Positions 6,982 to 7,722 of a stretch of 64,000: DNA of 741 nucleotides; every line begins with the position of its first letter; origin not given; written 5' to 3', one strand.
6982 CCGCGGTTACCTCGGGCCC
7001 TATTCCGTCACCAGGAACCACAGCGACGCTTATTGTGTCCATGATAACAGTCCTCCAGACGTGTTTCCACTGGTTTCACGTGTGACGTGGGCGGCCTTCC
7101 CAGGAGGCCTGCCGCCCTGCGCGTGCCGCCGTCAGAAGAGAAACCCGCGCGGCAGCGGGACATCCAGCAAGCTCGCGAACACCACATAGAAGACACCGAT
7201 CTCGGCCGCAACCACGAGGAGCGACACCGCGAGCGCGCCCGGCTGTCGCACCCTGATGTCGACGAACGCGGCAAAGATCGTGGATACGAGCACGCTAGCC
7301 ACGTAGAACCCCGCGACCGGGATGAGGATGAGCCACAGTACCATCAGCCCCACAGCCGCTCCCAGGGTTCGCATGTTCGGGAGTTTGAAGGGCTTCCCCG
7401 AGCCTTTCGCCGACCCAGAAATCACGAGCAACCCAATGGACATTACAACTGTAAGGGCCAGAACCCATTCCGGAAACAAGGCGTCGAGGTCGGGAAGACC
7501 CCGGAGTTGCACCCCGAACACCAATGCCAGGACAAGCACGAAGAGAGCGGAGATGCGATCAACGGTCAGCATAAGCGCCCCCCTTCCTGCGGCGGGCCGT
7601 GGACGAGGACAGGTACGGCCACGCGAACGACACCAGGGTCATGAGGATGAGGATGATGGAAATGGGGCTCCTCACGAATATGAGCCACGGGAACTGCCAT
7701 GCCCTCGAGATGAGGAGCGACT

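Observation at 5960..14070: Sigma-54/PrpR-like-regulated operon coupling a LarA-family racemase homolog to a TctABC transporter and a DmlA/TtuC-type D-malate/tartrate dehydrogenase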

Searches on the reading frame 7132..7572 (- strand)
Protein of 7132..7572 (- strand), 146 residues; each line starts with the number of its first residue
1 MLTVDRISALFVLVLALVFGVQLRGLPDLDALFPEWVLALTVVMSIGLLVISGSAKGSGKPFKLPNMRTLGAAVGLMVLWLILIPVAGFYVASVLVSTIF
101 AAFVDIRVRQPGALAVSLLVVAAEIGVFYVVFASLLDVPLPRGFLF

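Call 3: search_protein_families(library=pfam, proteins=[window:7132-7572:-])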
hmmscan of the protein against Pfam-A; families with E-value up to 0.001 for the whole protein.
window:7132-7572:- (146 aa): 1 family
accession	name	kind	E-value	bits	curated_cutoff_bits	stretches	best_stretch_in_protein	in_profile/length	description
PF07331.16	TctB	-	1.9e-11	44.7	29.1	1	7-141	2-137/137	Tripartite tricarboxylate transporter TctB family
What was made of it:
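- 7132..7572 (-): TctB small membrane subunit (146 aa), overlapping the end of tctA by 14 nt. Pfam PF07331 at 44.7 bits against a cut-off of 29.1 (call 3).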

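Call 4: search_protein_families(library=ncbifam, proteins=[window:7132-7572:-])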
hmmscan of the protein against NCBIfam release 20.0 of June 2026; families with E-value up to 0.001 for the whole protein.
window:7132-7572:- (146 aa): 0 families
